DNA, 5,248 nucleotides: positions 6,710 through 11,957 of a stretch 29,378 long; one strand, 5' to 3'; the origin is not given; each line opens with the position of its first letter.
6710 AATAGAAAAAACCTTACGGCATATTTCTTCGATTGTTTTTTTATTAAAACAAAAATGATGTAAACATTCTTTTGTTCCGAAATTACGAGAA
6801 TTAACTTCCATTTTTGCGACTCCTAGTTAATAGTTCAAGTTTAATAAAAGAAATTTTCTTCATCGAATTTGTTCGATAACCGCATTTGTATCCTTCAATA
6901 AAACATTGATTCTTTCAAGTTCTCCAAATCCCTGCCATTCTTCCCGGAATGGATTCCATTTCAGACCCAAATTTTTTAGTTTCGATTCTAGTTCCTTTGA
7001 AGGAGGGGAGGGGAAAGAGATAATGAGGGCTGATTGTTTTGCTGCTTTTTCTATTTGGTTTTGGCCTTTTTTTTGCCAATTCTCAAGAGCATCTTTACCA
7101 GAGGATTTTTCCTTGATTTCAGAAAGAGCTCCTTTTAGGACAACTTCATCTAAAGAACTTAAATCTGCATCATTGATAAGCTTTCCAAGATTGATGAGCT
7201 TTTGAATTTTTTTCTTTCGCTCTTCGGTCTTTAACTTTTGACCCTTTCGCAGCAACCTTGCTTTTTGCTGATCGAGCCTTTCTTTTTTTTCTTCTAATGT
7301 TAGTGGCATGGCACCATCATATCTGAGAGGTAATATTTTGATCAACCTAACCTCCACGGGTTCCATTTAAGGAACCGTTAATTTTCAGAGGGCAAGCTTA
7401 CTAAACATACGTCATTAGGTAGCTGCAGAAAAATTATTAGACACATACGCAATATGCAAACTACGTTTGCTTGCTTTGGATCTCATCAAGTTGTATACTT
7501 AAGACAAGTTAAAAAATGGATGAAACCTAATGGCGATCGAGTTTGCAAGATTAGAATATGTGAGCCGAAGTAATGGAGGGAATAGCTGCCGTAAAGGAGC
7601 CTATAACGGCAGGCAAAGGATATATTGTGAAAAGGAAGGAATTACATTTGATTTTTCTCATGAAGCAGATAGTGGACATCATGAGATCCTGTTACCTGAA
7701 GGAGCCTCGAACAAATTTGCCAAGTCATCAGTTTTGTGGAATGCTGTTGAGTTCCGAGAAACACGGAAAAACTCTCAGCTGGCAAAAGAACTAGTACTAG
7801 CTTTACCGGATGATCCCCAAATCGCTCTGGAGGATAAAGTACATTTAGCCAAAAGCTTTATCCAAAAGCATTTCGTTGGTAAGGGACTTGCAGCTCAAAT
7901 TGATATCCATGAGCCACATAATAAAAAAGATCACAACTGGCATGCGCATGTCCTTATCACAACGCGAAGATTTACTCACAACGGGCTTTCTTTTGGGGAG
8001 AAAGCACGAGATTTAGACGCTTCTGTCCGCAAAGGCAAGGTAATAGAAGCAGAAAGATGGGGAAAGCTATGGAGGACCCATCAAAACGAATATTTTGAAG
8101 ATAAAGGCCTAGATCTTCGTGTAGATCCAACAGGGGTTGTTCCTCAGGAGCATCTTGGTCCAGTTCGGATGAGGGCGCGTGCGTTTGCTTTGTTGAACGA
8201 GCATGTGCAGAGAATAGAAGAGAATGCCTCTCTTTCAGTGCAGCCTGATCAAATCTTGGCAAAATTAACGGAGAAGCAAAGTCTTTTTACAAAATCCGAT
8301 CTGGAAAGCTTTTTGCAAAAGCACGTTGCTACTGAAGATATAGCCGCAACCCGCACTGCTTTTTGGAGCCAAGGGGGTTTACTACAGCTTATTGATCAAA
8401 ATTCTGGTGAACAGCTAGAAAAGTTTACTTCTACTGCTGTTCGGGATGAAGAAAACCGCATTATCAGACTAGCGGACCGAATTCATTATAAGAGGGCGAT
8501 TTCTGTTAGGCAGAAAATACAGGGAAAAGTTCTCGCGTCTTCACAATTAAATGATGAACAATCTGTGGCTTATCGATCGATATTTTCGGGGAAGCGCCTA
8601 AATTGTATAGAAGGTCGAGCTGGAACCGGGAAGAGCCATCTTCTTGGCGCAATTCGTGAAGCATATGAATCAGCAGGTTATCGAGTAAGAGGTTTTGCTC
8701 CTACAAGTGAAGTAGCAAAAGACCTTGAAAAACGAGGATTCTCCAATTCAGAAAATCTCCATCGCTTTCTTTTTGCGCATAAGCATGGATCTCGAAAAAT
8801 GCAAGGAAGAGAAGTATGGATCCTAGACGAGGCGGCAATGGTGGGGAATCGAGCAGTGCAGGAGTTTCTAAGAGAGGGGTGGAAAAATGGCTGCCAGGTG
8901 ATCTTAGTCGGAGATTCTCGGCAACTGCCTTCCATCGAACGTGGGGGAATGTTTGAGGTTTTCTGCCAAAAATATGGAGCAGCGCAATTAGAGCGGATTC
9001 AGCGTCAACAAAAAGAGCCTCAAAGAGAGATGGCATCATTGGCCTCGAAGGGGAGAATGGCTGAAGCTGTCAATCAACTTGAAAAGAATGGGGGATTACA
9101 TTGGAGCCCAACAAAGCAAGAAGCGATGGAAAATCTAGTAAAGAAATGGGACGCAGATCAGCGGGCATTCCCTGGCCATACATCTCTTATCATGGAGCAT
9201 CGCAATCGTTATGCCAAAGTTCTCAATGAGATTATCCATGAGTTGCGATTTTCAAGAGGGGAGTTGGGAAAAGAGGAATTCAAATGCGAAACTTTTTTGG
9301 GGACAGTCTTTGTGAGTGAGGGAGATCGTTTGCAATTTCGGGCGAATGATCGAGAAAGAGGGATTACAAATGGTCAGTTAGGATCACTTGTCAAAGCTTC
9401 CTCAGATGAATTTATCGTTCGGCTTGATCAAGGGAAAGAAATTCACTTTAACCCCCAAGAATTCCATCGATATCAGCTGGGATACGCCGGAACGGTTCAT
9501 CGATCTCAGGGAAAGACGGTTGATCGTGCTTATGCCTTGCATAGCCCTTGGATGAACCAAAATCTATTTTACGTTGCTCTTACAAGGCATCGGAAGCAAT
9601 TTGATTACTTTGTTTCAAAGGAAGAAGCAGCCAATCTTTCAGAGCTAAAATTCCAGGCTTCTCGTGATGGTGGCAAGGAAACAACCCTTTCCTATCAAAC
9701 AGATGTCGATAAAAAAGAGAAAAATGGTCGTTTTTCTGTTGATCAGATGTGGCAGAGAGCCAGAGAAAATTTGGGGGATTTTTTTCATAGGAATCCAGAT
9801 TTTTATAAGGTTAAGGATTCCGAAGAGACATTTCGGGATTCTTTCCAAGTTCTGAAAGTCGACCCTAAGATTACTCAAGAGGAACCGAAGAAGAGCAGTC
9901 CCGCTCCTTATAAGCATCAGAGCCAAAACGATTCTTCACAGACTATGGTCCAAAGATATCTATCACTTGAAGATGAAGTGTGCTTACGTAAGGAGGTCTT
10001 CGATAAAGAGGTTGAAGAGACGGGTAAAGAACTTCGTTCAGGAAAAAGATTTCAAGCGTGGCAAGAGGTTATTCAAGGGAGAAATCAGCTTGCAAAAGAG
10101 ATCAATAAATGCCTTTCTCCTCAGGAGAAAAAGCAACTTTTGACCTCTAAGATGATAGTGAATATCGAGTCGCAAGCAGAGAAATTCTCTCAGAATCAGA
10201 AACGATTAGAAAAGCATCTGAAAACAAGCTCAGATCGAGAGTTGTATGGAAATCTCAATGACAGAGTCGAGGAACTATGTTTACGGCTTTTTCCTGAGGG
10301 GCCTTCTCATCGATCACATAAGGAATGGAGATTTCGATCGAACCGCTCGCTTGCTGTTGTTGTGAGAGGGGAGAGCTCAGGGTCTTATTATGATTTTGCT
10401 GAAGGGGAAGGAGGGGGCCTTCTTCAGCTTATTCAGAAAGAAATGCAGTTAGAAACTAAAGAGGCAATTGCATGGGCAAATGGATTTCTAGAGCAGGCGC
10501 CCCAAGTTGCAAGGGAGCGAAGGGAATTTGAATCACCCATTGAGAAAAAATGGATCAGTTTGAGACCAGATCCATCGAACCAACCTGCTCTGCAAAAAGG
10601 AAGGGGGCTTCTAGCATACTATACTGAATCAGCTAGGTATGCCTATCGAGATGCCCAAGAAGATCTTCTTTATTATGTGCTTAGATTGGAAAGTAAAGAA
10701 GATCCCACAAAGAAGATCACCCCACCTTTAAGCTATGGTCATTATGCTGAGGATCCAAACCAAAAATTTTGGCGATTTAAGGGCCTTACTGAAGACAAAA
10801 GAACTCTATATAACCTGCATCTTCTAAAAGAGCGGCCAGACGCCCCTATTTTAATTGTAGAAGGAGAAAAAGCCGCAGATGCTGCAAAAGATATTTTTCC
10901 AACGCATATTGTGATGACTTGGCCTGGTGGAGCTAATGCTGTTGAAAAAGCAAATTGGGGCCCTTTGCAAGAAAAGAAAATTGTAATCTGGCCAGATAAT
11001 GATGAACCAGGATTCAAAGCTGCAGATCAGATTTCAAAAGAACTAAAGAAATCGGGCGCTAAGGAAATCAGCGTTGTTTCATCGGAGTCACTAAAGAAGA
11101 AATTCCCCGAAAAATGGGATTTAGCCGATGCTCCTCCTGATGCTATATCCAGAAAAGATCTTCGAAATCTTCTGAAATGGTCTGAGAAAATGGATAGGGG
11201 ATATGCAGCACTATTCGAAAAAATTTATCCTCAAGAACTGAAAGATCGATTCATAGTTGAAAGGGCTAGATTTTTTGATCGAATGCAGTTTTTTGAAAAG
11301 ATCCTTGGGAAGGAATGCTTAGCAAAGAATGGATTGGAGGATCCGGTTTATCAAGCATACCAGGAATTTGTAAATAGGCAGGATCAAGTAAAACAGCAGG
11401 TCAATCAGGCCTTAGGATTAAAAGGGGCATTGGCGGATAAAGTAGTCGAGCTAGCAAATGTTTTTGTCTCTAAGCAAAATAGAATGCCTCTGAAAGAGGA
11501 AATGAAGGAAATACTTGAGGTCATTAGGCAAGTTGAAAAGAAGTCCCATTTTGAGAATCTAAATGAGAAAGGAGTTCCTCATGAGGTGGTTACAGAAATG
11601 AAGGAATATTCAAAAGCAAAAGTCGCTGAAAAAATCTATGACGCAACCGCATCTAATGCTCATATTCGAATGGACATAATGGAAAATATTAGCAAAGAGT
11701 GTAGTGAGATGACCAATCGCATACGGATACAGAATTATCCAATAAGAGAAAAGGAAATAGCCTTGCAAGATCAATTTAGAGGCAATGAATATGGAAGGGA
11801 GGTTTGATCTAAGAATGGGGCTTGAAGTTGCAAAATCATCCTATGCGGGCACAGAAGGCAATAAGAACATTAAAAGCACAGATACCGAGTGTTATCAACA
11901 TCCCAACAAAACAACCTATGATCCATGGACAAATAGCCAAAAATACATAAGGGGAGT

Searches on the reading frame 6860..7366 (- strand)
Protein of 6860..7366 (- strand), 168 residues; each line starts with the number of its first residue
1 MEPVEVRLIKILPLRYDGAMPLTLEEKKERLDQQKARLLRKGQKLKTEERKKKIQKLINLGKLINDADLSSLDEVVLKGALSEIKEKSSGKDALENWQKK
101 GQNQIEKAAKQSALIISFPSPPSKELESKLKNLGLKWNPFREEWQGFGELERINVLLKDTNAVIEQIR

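Call 9: search_protein_families(library=pfam, proteins=[window:6860-7366:-], max_evalue=0.01)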
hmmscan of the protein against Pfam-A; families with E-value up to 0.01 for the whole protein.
window:6860-7366:- (168 aa): 1 family
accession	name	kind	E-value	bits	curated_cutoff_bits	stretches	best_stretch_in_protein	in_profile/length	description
PF06412.16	TraD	-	3.7e-09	36.7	22.3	1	48-106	2-61/62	Conjugal transfer protein TraD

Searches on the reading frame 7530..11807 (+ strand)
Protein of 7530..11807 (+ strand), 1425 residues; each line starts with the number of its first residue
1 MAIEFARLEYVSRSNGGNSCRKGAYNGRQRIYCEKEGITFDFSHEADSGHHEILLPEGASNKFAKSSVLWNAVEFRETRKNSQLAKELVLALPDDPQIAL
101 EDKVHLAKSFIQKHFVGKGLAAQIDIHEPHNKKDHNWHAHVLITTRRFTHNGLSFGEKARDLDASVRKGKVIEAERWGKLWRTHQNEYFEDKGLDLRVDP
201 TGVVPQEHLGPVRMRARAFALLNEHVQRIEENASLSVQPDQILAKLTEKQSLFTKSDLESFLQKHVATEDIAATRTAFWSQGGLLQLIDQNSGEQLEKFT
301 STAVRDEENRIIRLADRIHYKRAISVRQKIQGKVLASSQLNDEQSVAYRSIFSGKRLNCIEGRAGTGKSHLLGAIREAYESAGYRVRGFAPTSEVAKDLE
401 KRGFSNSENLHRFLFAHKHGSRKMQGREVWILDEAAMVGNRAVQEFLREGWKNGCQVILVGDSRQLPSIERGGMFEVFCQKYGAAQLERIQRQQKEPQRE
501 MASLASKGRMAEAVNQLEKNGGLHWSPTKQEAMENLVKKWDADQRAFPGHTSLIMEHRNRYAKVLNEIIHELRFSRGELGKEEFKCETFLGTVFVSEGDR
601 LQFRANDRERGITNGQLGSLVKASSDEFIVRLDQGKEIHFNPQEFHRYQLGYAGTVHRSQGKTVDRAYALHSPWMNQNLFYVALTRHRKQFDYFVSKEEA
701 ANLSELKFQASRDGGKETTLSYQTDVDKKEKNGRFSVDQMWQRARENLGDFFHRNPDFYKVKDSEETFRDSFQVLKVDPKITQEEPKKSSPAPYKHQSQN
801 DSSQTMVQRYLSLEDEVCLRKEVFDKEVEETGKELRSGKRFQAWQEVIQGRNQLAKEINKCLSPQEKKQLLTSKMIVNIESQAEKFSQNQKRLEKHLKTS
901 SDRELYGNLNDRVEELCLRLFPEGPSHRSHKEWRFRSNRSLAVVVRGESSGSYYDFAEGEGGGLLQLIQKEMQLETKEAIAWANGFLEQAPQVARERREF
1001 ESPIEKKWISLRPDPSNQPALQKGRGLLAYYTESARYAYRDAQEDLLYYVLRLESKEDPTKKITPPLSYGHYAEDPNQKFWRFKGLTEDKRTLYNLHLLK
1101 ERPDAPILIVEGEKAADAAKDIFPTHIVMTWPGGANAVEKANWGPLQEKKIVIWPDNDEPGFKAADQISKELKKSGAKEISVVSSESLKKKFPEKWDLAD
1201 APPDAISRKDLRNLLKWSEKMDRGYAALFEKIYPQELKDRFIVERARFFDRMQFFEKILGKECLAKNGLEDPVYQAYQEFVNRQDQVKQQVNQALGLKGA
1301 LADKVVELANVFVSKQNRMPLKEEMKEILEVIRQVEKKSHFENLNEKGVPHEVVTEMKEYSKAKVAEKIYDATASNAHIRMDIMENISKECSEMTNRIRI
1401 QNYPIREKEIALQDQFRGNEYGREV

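Call 9: search_protein_families(library=pfam, proteins=[window:7530-11807:+], max_evalue=0.01)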
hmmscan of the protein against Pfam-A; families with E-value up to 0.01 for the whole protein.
window:7530-11807:+ (1425 aa): 12 families
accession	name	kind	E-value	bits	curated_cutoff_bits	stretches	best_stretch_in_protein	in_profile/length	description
PF13604.12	AAA_30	-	1e-47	162.8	27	1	339-526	1-189/191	AAA domain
PF03389.21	MobA_MobL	-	6e-36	124.8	26.7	1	23-201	7-199/224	MobA/MobL family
PF13245.12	AAA_19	-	5e-12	46.6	25.1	1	355-469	11-132/134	AAA domain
PF01443.25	Viral_helicase1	-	2.5e-11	44.2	21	2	360-474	3-105/228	Viral superfamily 1 RNA helicase core domain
PF19898.4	DUF6371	-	5.4e-08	33.2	27.7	1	1087-1156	81-149/150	Domain of unknown function (DUF6371)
PF13401.12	AAA_22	-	1.3e-05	25.9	27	1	354-463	4-124/130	AAA domain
PF13086.12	AAA_11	-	9.6e-05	22.7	27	0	422-468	206-252/257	AAA domain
PF22232.2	TraI_hel_assoc_N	-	0.00055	21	27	1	362-461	1-99/99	TraI helicase-associated ssDNA bd, N-terminal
PF01751.28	Toprim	-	0.00078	20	23.1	1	1107-1174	2-85/96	Toprim domain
PF13538.12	UvrD_C_2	-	0.0009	19.5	27.4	1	651-689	2-47/52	UvrD-like helicase C-terminal domain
PF03266.21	NTPase_1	-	0.0012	19.2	23.9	1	360-447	4-93/168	NTPase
PF00231.24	ATP-synt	-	0.0026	18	39.9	1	1271-1410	164-271/285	ATP synthase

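Call 43: search_dna_similar(query=window:7530-11807:+, collection=plasmids, mode=protein, max_rows=10)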
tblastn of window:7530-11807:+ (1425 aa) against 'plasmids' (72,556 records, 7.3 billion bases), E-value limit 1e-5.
The search stops at 5000 records and this limit was reached: more records match than are counted here, and every count below describes the 5000 best-scoring records only.
Records with a match: at least 5000; places in all: 5324; records where one place covers at least 80% of the query: 1.
Best place of each record, by identity: <60% 5000.
By first word of the organism name: Escherichia 701; Klebsiella 503; Rhizobium 354; Acinetobacter 349; Agrobacterium 286; Sinorhizobium 205; Staphylococcus 176; Xanthomonas 124; Streptomyces 107; Enterobacter 96; and 271 more.
By predicted mobility (MOB-suite, as given by PLSDB): conjugative 2475; mobilizable 1760; non-mobilizable 765.
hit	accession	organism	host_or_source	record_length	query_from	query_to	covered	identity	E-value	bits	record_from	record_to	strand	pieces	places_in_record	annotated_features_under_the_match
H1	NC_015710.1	Simkania negevensis Z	-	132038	1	1211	79%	43.2%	0e+0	938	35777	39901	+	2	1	AAA family ATPase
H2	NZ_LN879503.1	Candidatus Protochlamydia naegleriophila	Naegleria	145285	1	1231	86%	38.9%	0e+0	910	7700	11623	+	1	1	AAA family ATPase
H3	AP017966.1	Candidatus Megaera polyxenophila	-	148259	1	987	69%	31.5%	1e-130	456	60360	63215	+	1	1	conjugal transfer protein TraA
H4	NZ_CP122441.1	Mesorhizobium sp. WSM4875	Cicer arietinum kabuli,cell culture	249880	1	745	52%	38.7%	1e-149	513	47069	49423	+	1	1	AAA family ATPase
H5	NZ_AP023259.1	Mesorhizobium sp. L-2-11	Lotus japonicus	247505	10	724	50%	40.2%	3e-149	512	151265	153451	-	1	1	AAA family ATPase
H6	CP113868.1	Candidatus Megaera polyxenophila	Euplotes woodruffi,mixed host and ...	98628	11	1211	73%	26.0%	1e-29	266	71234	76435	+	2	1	Ti-type conjugative transfer relaxase TraA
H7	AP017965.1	Candidatus Megaera polyxenophila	-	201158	11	1237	66%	27.8%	1e-45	322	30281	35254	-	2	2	ATPase AAA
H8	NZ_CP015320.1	Mesorhizobium amorphae CCNWGS0123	Robinia pseudoacacia,cell culture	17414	69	724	46%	39.4%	4e-130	454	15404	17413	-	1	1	AAA family ATPase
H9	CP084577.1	Candidatus Megaira endosymbiont of Mesostigma viride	Mesostigma viride,algae ...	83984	1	1211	67%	26.6%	3e-30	269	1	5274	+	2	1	MobA/MobL family protein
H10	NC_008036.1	Sphingopyxis alaskensis RB2256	-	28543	1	810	57%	30.5%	7e-97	353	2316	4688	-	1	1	traA: Ti-type conjugative transfer relaxase TraA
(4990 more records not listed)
